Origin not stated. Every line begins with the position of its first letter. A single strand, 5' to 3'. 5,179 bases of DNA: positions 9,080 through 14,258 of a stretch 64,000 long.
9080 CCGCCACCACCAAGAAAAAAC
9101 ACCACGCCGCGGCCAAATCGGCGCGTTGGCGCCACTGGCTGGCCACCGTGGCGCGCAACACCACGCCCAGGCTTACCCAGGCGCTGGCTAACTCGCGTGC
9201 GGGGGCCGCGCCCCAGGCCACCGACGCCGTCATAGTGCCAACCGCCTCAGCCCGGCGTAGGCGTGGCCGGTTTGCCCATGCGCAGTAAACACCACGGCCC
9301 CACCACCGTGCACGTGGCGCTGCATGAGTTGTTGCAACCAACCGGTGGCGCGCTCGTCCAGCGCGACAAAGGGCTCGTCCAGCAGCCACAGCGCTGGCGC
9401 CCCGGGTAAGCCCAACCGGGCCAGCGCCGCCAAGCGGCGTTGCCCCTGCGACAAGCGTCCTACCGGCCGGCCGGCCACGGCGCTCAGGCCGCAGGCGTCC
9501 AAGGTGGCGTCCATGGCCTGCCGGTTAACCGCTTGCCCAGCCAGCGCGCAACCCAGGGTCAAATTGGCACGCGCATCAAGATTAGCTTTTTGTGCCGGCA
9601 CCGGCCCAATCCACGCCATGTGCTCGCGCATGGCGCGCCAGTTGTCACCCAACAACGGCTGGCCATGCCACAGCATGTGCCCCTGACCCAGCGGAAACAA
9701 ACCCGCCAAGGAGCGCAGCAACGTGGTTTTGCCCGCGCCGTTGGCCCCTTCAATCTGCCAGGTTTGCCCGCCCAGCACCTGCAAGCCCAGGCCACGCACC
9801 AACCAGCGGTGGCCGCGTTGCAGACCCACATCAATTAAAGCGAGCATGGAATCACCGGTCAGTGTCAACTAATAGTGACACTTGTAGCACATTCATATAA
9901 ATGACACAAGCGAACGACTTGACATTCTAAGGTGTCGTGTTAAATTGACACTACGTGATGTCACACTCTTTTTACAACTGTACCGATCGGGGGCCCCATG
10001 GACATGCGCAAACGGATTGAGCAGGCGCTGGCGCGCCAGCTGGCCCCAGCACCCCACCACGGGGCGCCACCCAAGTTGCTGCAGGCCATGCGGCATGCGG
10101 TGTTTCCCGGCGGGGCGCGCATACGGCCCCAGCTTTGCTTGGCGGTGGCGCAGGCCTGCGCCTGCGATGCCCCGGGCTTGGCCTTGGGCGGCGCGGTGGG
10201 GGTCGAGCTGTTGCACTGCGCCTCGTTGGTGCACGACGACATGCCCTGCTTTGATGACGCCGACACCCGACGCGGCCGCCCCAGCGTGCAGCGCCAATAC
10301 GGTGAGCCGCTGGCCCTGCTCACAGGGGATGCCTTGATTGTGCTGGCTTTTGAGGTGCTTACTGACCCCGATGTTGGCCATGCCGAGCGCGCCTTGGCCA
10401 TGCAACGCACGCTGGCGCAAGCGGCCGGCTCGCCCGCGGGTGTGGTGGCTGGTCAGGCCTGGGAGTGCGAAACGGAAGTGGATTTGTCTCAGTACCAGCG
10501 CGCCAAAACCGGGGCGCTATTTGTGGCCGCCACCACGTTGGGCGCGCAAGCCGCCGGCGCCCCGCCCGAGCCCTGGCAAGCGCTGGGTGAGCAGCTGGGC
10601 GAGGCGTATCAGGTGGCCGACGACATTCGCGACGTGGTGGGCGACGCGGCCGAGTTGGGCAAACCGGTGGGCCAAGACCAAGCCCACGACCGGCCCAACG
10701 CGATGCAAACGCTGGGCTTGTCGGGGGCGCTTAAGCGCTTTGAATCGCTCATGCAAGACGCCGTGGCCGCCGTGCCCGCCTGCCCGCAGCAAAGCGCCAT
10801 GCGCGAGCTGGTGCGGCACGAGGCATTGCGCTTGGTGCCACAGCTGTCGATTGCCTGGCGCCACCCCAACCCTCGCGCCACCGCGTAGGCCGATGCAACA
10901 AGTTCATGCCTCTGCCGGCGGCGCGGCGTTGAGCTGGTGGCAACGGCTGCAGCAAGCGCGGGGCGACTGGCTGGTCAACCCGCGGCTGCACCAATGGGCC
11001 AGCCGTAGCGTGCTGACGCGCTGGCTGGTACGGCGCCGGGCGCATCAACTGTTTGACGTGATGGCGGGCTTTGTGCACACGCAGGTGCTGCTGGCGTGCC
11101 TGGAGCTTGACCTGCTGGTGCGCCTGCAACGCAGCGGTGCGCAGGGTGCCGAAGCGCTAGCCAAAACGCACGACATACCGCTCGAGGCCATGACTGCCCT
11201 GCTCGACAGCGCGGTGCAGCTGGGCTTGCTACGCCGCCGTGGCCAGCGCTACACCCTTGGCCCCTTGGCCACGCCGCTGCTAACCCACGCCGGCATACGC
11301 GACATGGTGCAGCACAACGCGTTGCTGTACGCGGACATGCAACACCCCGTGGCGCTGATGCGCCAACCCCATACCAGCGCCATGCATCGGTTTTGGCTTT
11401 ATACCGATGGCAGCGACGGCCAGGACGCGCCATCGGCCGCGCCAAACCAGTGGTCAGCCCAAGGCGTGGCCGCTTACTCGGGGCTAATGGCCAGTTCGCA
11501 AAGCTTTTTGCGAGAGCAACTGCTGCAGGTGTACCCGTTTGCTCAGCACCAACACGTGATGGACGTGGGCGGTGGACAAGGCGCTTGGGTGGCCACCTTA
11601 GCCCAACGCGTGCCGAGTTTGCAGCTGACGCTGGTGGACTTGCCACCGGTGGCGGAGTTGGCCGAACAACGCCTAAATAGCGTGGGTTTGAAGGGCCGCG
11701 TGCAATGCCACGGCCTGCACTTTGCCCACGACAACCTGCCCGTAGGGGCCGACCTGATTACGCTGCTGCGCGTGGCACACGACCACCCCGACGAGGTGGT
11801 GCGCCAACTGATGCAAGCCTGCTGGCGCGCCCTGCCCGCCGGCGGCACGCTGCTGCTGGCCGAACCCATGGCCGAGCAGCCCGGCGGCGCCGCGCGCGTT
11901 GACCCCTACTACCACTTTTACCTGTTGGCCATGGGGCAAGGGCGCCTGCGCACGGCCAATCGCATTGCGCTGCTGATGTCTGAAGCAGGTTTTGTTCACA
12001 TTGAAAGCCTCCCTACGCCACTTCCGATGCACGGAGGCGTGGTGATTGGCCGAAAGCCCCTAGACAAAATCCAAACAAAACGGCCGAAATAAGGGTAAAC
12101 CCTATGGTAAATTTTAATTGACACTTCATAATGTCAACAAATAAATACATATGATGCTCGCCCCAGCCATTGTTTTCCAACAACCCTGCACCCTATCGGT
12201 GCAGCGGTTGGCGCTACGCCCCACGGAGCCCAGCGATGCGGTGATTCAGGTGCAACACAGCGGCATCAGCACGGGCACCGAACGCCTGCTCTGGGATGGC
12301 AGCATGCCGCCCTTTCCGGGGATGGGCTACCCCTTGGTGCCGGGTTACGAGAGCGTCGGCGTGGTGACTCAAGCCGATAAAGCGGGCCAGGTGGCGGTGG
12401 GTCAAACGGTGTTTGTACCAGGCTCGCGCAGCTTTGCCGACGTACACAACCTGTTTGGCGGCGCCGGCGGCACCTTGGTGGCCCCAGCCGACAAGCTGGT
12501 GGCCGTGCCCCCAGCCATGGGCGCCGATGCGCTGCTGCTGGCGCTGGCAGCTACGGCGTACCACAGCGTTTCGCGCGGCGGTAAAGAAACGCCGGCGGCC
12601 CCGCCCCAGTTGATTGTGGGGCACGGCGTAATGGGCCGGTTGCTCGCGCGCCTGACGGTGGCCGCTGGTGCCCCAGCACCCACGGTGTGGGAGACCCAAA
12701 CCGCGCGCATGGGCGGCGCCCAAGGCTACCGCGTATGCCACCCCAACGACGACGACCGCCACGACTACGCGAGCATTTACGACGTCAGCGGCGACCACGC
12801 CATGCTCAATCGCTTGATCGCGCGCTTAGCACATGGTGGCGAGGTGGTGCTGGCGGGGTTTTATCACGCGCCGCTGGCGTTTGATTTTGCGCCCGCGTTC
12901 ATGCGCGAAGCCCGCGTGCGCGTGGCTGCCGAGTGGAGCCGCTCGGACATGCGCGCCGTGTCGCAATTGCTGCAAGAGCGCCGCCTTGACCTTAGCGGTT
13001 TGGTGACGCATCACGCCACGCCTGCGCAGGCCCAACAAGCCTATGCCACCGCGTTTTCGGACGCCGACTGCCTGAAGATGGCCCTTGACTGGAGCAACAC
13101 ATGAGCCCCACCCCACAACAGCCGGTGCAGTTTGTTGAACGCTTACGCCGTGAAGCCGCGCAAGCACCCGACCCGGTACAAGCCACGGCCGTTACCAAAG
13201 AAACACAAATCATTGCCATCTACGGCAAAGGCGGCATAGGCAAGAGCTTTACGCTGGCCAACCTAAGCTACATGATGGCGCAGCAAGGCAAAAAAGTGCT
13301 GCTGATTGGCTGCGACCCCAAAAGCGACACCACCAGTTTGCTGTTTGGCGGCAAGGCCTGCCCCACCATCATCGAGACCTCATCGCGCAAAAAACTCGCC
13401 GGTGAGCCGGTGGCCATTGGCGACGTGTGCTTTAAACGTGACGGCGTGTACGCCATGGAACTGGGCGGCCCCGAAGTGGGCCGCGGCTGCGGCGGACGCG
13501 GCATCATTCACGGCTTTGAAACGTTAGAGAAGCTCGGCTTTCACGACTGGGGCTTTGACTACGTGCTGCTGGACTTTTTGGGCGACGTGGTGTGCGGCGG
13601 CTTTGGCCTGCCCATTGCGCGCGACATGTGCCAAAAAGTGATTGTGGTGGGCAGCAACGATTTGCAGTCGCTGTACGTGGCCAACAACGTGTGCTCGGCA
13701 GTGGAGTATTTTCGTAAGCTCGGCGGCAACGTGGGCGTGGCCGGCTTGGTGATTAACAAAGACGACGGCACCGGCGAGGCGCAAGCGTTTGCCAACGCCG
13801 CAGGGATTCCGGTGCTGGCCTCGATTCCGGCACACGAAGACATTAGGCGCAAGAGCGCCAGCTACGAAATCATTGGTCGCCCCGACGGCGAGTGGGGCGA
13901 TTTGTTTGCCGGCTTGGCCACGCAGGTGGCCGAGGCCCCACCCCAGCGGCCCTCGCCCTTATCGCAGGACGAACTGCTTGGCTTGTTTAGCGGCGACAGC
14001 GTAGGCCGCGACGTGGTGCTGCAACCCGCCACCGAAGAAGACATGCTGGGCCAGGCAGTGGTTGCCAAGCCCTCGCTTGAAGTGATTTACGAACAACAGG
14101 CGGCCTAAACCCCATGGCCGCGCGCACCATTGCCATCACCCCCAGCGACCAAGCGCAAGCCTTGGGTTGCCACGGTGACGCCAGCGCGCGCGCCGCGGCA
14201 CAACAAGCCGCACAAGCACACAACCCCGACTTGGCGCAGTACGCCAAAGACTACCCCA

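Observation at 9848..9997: ccmA and crtE share a 150-bp divergent promoter with three perfect PpsR boxes, so heme attachment may belong to the photosynthesis regulon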

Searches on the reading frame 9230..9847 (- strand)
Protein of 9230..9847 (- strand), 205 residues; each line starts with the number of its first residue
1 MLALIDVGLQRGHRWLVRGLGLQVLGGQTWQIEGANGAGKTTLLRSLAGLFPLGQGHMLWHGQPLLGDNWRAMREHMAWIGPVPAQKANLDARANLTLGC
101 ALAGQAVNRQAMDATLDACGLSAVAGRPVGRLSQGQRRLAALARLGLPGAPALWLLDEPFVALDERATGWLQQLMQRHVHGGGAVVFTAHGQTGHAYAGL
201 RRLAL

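Call 8: search_protein_families(library=pfam, proteins=[window:9230-9847:-])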
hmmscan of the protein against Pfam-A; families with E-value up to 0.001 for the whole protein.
window:9230-9847:- (205 aa): 3 families
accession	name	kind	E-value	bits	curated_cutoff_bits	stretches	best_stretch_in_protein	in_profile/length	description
PF00005.33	ABC_tran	-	8.7e-22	78.6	25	1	19-160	3-136/137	ABC transporter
PF13304.12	AAA_21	-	1.3e-06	29.2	27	0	34-62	6-44/304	AAA domain, putative AbiEii toxin, Type IV TA system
PF02463.25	SMC_N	-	0.00058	19.8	40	0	103-181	114-189/220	RecF/RecN/SMC N terminal domain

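Call 9: search_protein_families(library=ncbifam, proteins=[window:9230-9847:-])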
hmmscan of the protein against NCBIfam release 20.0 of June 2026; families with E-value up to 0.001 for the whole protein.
window:9230-9847:- (205 aa): 154 families (the best 25 are shown)
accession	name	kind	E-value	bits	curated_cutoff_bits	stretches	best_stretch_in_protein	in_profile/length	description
NF010061.0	PRK13538.1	equivalog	7.7e-49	166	195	1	1-205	5-206/211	cytochrome c biogenesis heme-transporting ATPase CcmA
TIGR01189.1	ccmA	equivalog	2.6e-43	148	131.6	1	5-201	4-194/198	heme ABC exporter ATP-binding protein CcmA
NF010062.0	PRK13540.1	equivalog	4.6e-24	85.2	274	1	1-192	1-187/200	cytochrome c biogenesis protein CcmA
TIGR03771.1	anch_rpt_ABC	equivalog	2.3e-22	79.8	268.8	1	27-192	6-173/223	anchored repeat-type ABC transporter ATP-binding subunit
TIGR02857.1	CydD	equivalog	7.1e-21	74.7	435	1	12-192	333-517/529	thiol reductant ABC exporter subunit CydD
NF040873.1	AztA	equivalog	1.2e-20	73.8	220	1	14-192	5-179/191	zinc ABC transporter ATP-binding protein AztA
NF010068.0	PRK13548.1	equivalog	4.1e-19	68.7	261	1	3-190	7-201/261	heme ABC transporter ATP-binding protein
TIGR03864.1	PQQ_ABC_ATP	hypoth_equivalog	4.7e-19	68.8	302.25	1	7-190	7-191/236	ABC transporter, ATP-binding subunit, PQQ-dependent alcohol dehydrogenase system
TIGR03873.1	F420-0_ABC_ATP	hypoth_equivalog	9.4e-19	67.7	372.4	1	3-190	3-195/256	putative F420-0 ABC transporter ATP-binding protein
TIGR01188.1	drrA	subfamily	1.3e-18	67.3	312.45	1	17-190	9-182/302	daunorubicin resistance ABC transporter, ATP-binding protein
TIGR01166.1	cbiO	subfamily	3.6e-17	62.4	211.8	1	17-190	8-185/190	cobalt ABC transporter, ATP-binding protein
TIGR03410.1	urea_trans_UrtE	equivalog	1.6e-16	60.4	285.8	1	7-160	6-159/230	urea ABC transporter ATP-binding subunit UrtE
NF053840.1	MnTportMntADein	equivalog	2.7e-16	59.9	400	1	3-191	3-192/240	manganese ABC transporter ATP-binding protein MntA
NF007601.2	PRK10247.1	equivalog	3.7e-16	59.2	292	1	1-192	1-192/204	iron efflux ABC transporter ATP-binding subunit FetA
TIGR00968.1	3a0106s01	subfamily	2.8e-15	56.5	342.75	1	12-190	11-189/237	sulfate ABC transporter ATP-binding protein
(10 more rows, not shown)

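Call 22: find_related_loci(query=window:9230-9847:-, collection=genome_contigs, flank=6000)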
Query window:9230-9847:- (205 aa) in genome_contigs; peptide patterns used: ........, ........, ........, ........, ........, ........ (x = any residue, [..] = any of these).
279 stretches matched a pattern; 204 encode a relative of the query (tblastn E <= 1e-3); the best 80 are kept; 80 distinct loci.
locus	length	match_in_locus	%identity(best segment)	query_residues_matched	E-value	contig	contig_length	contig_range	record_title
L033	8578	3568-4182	98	1-205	2e-127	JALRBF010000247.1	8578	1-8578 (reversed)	MAG: Burkholderiaceae bacterium isolate HM.18 HM_308503, whole genome shotgun sequence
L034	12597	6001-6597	76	1-199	3e-87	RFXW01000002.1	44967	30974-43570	MAG: Candidatus Fonsibacter lacus isolate WB5_5_088 contig_100_1, whole genome shotgun sequence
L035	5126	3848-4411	44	1-190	4e-38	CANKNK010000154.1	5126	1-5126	MAG: Comamonadaceae bacterium isolate RH-9nov16-92 genome assembly, contig: RH-9nov16-C46043, whole genome shotgun seque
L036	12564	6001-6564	44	1-190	7e-38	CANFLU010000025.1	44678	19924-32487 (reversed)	MAG: Comamonadaceae bacterium isolate Jr-11may16-229 genome assembly, contig: Jr-11may16-C1073, whole genome shotgun seq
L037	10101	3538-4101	43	1-190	5e-38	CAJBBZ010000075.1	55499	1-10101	MAG: uncultured beta proteobacterium isolate Loc090721-4m_bin-0309 genome assembly, contig: bin-0309:075/294, whole geno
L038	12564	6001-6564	43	1-190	2e-37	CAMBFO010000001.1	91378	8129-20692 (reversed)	MAG: Comamonas sp. lk isolate MsH-30apr19-343 genome assembly, contig: MsH-30apr19-C223, whole genome shotgun sequence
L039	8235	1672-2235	45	1-190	2e-37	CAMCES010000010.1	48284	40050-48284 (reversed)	MAG: Bordetella parapertussis isolate AE-24oct19-219 genome assembly, contig: AE-24oct19-C695, whole genome shotgun sequ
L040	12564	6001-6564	43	1-190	3e-37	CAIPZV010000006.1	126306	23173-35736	MAG: uncultured beta proteobacterium isolate UppL6_bin-1161 genome assembly, contig: bin-1161:06/85, whole genome shotgu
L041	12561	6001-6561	49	2-190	3e-37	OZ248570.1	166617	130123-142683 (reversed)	Burkholderiaceae bacterium isolate RE-1 genome assembly, chromosome: RE-1-c6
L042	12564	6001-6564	43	1-190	2e-37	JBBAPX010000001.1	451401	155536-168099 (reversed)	MAG: Rhodoferax sp. isolate EUL_178 ctg1-EUL_178, whole genome shotgun sequence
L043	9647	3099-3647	47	6-190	2e-37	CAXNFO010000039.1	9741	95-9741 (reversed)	MAG: Limnohabitans sp. isolate MsE-01oct19-53 genome assembly, contig: MsE-01oct19-C8907, whole genome shotgun sequence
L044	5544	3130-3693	43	1-190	5e-37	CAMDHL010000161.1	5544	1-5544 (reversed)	MAG: Comamonas sp. lk isolate MsH-30apr19-27 genome assembly, contig: MsH-30apr19-C34758, whole genome shotgun sequence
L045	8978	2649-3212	44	1-190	3e-36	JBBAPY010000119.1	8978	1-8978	MAG: Rhodoferax sp. isolate EUL_179 ctg119-EUL_179, whole genome shotgun sequence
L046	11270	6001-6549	47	6-190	7e-36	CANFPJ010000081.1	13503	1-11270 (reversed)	MAG: Comamonadaceae bacterium isolate Jr-14may18-109 genome assembly, contig: Jr-14may18-C7245, whole genome shotgun seq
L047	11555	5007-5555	47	6-190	1e-35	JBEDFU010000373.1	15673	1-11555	MAG: Pseudomonadota bacterium isolate NASQAN2014_190_B_bin.38 scaffold_1286312, whole genome shotgun sequence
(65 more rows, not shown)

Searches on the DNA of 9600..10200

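Call 73: search_rna_families(source=window, start=9600, end=10200, threshold=evalue, max_evalue=1)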
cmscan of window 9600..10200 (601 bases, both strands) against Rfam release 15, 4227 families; matches with E-value up to 1: 1.
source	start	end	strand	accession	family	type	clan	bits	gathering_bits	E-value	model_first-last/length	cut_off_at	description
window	10144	10167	+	RF01356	CRISPR-DR28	Gene; CRISPR;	-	19.7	35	0.78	1-24/24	no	CRISPR RNA direct repeat element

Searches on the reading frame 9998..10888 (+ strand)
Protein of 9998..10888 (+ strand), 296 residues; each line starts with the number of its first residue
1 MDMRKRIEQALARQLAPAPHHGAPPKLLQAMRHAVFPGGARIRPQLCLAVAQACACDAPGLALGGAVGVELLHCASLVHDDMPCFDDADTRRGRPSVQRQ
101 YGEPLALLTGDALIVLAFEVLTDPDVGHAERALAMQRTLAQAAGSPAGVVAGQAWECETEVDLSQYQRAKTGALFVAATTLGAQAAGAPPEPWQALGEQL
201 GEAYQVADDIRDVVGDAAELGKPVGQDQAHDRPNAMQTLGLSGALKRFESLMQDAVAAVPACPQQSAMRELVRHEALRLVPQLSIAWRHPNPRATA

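Call 8: search_protein_families(library=pfam, proteins=[window:9998-10888:+])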
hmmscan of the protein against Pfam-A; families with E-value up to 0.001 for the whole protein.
window:9998-10888:+ (296 aa): 1 family
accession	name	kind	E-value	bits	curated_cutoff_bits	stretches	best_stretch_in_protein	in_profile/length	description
PF00348.22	polyprenyl_synt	-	1.2e-45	156.2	27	1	26-242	3-220/251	Polyprenyl synthetase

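Call 9: search_protein_families(library=ncbifam, proteins=[window:9998-10888:+])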
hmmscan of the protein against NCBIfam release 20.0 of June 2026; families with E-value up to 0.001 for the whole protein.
window:9998-10888:+ (296 aa): 16 families
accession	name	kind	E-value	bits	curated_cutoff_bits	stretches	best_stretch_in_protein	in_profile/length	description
NF045485.1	FPPsyn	subfamily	2.9e-57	194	275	1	3-265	4-272/288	farnesyl diphosphate synthase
NF007877.0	PRK10581.1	equivalog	6.1e-48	163.5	321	1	4-267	11-282/299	(2E,6E)-farnesyl diphosphate synthase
NF045685.1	GGPPSynCrtE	equivalog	1e-44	152.8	460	1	4-262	11-274/293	geranylgeranyl diphosphate synthase CrtE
NF041169.1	f2_encap_cargo4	exception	3.5e-43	148.1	450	1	37-253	48-265/334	family 2 encapsulin nanocompartment cargo protein polyprenyl transferase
NF040698.1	IdsA_Meth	equivalog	9e-40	136.9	468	1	7-238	10-247/328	short chain isoprenyl diphosphate synthase IdsA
NF041003.1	GGPP_syn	equivalog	6e-30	104.4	500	1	22-228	23-234/326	geranylgeranyl diphosphate synthase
NF045549.1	GGPPsyn_IdsB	equivalog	6.3e-29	101.1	475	1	38-245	64-269/346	geranylgeranyl diphosphate synthase IdsB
TIGR02748.1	GerC3_HepT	equivalog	8.1e-28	97.4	456.55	1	24-228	28-230/319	heptaprenyl diphosphate synthase component II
NF040789.2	gerfarn_diphsyn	equivalog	6.2e-24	84.8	560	1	2-232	13-258/345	geranylfarnesyl diphosphate synthase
NF042417.1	NPPPS_Mycobact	equivalog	5.1e-22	78.3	600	1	26-228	43-243/335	nonaprenyl/(2E,6E)-farnesyl/geranylgeranyl diphosphat synthase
NF045628.1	HxpDPsynlarge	equivalog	9.1e-22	77.4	500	1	27-228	23-222/311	hexaprenyl-diphosphate synthase large subunit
TIGR02749.1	prenyl_cyano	equivalog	5e-21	75.1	383.2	1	25-229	30-235/322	solanesyl diphosphate synthase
NF008140.0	PRK10888.1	equivalog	1.7e-18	67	412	1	34-234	39-237/323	octaprenyl diphosphate synthase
NF040627.1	GFPS_Meth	equivalog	1.3e-17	64.2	600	1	29-213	30-210/285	geranylfarnesyl diphosphate synthase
NF042416.1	GFPPS_Mycobact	equivalog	1.9e-15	56.7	600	2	26-103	29-106/350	bifunctional (2E,6E)-farnesyl/geranyl diphosphate synthase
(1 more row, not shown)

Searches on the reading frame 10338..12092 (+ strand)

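Call 8: search_protein_families(library=pfam, proteins=[window:10338-12092:+])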
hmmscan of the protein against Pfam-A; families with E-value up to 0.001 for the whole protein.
window:10338-12092:+ (584 aa): 7 families
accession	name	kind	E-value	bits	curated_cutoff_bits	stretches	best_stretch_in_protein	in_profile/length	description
PF00891.24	Methyltransf_2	-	5.3e-36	124.4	22.3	1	376-552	35-209/210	O-methyltransferase domain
PF08242.18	Methyltransf_12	-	5.6e-08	33.9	30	1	408-505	1-98/98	Methyltransferase domain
PF08100.18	Dimerisation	-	2.8e-07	30.7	25.6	1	236-316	7-92/93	O-methyltransferase dimerisation domain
PF13649.12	Methyltransf_25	-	4e-07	31.1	27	1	407-503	1-97/97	Methyltransferase domain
PF13489.12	Methyltransf_23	-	4.5e-06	26.9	27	1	393-554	11-161/164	Methyltransferase domain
PF08241.18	Methyltransf_11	-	0.00015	22.8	21.2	1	409-506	2-94/95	Methyltransferase domain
PF05175.20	MTS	-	0.00023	21.3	23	1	395-507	23-138/170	Methyltransferase small domain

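Call 9: search_protein_families(library=ncbifam, proteins=[window:10338-12092:+])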
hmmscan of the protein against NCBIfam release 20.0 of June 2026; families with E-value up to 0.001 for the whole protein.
window:10338-12092:+ (584 aa): 5 families
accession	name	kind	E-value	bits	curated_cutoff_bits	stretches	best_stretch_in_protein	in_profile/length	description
TIGR02716.1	C20_methyl_CrtF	equivalog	5e-15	55.3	276.1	1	248-534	4-277/306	bacteriochlorophyllide d C-20 methyltransferase BchU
NF053543.1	FlxJ_fam_MTase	equivalog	3.4e-09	36.1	560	1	269-513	49-289/352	FlxJ family methyltransferase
NF045667.1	MTase_DVU1556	equivalog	0.00017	21.1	155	0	392-552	11-160/213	DVU_1556 family methyltransferase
NF043040.1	corrin_prot_MT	hypoth_equivalog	0.00021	20.8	180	0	402-512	40-152/216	corrinoid protein-associated methyltransferase CpaM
TIGR04371.1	methyltran_NanM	subfamily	0.00045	19.8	44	1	402-449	148-195/273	putative sugar O-methyltransferase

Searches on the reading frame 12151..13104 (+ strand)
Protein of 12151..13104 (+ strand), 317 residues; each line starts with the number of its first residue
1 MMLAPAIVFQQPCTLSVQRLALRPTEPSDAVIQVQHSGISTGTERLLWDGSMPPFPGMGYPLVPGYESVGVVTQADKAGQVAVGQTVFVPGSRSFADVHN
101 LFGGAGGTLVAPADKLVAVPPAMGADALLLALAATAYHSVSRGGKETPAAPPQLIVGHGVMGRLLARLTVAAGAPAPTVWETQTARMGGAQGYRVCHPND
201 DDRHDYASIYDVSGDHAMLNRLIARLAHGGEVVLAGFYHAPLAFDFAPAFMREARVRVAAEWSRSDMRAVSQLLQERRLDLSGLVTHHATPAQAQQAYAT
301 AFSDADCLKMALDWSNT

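Call 10: search_protein_families(library=ncbifam, proteins=[window:12151-13104:+], max_evalue=0.00001)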
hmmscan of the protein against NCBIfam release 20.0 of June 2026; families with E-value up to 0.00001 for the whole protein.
window:12151-13104:+ (317 aa): 2 families
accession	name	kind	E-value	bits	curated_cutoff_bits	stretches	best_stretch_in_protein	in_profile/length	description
TIGR01202.1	bchC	equivalog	2.3e-123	411.2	291.25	1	6-313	4-308/308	chlorophyll synthesis pathway protein BchC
NF003808.0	PRK05396.1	equivalog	1.7e-06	27.2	380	0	209-314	236-340/341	L-threonine 3-dehydrogenase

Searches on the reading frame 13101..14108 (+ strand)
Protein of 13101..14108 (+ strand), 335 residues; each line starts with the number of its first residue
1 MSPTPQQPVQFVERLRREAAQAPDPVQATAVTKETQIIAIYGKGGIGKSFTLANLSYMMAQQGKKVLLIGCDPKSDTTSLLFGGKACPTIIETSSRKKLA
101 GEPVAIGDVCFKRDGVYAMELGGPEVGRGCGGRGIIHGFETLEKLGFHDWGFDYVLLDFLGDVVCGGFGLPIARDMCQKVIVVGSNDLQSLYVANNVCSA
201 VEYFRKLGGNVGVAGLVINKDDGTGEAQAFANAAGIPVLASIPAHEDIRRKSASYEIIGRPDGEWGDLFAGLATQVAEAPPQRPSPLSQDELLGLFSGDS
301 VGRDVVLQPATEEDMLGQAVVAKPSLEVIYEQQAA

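Call 10: search_protein_families(library=ncbifam, proteins=[window:13101-14108:+], max_evalue=0.00001)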
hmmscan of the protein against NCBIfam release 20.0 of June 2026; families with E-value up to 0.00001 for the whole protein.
window:13101-14108:+ (335 aa): 10 families
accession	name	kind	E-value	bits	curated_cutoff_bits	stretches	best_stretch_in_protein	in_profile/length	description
TIGR02016.1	BchX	equivalog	2.7e-126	420.8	331.2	1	36-322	1-294/296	chlorophyllide a reductase iron protein subunit X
NF033200.1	F430_CfbC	exception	3.8e-59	200.2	402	1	37-295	2-258/260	Ni-sirohydrochlorin a,c-diamide reductive cyclase ATP-dependent reductase subunit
TIGR01287.1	nifH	equivalog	1.6e-56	191.6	394.35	1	38-295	3-264/275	nitrogenase iron protein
TIGR01281.1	DPOR_bchL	equivalog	1.7e-51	175.1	345.15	1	37-252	2-213/268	ferredoxin:protochlorophyllide reductase (ATP-dependent) iron-sulfur ATP-binding protein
NF009701.0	PRK13230.1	subfamily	1.8e-50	171.6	350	1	38-293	4-275/291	nitrogenase reductase-like protein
NF009702.0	PRK13231.1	equivalog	1.2e-46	159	427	1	37-293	4-256/264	nitrogenase reductase-like protein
TIGR01969.1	minD_arch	subfamily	2.5e-07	30.1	201.75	0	37-83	3-49/251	cell division ATPase MinD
NF041136.1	MrpORP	equivalog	2.8e-07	30.1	450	0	35-72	6-43/365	iron-sulfur cluster carrier protein MrpORP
NF008669.0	PRK11670.1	equivalog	7.4e-07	28.4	348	0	30-72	102-145/369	iron-sulfur cluster carrier protein ApbC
TIGR01968.1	minD_bact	equivalog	2.8e-06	26.9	212.9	0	37-72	4-39/261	septum site-determining protein MinD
